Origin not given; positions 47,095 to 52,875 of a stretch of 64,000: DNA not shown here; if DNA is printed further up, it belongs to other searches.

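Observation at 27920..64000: About 36 kb of consecutive giant tail-fibre / receptor-binding-like genes in terminator-delimited units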

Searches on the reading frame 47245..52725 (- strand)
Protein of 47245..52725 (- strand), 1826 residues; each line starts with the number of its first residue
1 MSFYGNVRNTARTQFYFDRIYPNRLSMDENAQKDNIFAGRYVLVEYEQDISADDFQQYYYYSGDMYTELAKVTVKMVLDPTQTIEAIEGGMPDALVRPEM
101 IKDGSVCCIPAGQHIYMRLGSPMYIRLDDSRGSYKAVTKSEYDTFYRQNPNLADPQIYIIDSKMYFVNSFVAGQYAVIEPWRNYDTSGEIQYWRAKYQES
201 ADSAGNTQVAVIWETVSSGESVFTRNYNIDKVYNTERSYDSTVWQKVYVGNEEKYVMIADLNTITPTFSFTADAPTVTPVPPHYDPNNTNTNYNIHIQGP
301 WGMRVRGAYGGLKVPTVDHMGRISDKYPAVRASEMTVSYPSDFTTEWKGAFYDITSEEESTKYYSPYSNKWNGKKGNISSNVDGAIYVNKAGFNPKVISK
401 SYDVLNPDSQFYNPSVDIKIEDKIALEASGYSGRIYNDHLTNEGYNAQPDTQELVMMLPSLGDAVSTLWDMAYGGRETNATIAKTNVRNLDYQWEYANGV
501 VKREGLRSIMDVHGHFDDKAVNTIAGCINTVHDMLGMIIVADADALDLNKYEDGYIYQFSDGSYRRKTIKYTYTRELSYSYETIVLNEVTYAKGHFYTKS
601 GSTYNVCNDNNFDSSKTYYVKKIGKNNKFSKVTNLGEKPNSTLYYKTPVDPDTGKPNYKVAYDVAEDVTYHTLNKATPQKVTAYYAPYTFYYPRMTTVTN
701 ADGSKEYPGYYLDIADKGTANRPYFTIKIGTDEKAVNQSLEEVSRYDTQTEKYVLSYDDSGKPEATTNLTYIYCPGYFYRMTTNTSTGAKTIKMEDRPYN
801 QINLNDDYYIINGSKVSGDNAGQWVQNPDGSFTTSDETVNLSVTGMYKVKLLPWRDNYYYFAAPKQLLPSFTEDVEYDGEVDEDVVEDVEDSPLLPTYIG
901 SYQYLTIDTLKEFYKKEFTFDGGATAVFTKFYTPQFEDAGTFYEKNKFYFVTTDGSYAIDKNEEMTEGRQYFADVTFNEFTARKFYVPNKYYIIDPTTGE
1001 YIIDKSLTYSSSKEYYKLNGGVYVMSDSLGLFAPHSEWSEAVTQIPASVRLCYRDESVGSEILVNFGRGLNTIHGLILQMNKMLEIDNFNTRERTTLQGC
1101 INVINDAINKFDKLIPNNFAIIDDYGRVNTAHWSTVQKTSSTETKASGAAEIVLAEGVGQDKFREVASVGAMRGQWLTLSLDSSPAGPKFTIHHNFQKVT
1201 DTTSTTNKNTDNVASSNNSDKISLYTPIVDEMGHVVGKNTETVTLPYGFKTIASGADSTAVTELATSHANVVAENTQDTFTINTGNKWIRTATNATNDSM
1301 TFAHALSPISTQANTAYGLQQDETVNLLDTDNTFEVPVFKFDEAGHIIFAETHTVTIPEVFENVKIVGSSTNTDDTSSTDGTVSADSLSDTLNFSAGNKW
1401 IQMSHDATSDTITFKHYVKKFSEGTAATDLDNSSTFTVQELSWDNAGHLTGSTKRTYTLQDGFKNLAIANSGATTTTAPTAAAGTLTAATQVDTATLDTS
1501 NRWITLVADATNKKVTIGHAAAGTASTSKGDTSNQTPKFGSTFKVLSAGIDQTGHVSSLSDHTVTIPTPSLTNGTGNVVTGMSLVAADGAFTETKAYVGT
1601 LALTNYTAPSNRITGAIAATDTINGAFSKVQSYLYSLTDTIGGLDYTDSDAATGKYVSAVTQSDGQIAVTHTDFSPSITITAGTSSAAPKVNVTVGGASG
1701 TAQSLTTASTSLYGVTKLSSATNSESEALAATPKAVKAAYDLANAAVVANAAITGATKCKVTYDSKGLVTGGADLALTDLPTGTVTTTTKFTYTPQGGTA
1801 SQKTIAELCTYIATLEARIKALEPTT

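Call 5: search_protein_families(library=pfam, proteins=[window:47245-52725:-], max_evalue=0.01)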
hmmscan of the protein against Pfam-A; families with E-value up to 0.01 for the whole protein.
window:47245-52725:- (1826 aa): 1 family
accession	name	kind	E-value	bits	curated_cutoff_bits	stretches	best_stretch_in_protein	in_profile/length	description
PF03406.18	Phage_fiber_2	-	2.4e-15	56.3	22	1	1709-1747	1-39/42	Phage tail fibre repeat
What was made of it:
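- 47245..52725 (-): 1826-aa fibre protein with a conserved N-terminus (aa 1-60), ~100-aa repeats (aa 1212-1567) and a Phage_fiber_2 repeat near the C-terminus. Pfam PF03406 at 56.3 bits, cut-off 22 (call 5).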

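Call 7: search_protein_families(library=phrogs, proteins=[window:47245-52725:-], max_evalue=0.01)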
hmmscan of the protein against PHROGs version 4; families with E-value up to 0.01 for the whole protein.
window:47245-52725:- (1826 aa): 4 families
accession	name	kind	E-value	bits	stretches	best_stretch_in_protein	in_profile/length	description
phrog_381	-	tail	2.3e-12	48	1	1708-1768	171-229/566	tail fiber protein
phrog_36614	-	unknown function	2.8e-09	37.9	1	1705-1745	3-43/155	-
phrog_10372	-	unknown function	3.1e-07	31.6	1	1702-1751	62-111/218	-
phrog_6202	-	tail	6.7e-07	29.8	1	1704-1756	164-214/636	tail fiber protein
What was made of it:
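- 47245..52725 (-): Matches phrog_381 and phrog_6202 'tail fiber' (call 7).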

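Call 29: search_solved_structures(query=window:47245-52725:-, max_evalue=0.1, show_alignments=2)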
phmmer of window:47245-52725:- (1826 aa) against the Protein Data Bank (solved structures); distinct sequences matched with E-value up to 0.1: 2.
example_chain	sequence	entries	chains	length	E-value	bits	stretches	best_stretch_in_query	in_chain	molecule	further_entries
5yvq_A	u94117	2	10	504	0.0035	18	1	1705-1748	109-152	Tail fiber protein S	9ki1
8ju3_A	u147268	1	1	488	0.0041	17.7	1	1705-1748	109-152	Tail fiber protein S,Tail fiber protein S'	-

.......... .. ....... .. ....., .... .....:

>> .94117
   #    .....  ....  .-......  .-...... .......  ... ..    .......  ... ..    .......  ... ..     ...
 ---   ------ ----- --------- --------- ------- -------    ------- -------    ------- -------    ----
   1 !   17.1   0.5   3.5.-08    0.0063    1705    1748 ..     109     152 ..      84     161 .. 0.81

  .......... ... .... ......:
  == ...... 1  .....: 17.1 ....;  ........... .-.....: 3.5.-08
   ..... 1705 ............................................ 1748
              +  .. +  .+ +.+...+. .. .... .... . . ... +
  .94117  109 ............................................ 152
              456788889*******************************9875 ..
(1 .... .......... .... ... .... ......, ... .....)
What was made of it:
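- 47245..52725 (-): Weak match to phage Mu tail fibre S, 5yvq (call 29).
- On Phage tail fibre: the 1826-aa protein: Also matches phrog_381 and phrog_6202 (call 7) and Mu fibre S, 5yvq, at E 0.0035 (call 29).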

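Call 78: search_protein_families(library=ncbifam, proteins=[window:47245-52725:-], max_evalue=0.05)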
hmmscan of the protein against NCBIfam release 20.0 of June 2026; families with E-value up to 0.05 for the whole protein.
window:47245-52725:- (1826 aa): 0 families

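Call 111: search_dna_similar(query=window:47245-52725:-, collection=phages, mode=protein, max_rows=20, max_evalue=0.001, rows=spread)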
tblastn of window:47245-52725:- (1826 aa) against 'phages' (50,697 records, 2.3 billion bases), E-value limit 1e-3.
No match.
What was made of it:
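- Tried and rejected: tblastn of the 1826-aa protein against the phage records found nothing (call 111).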
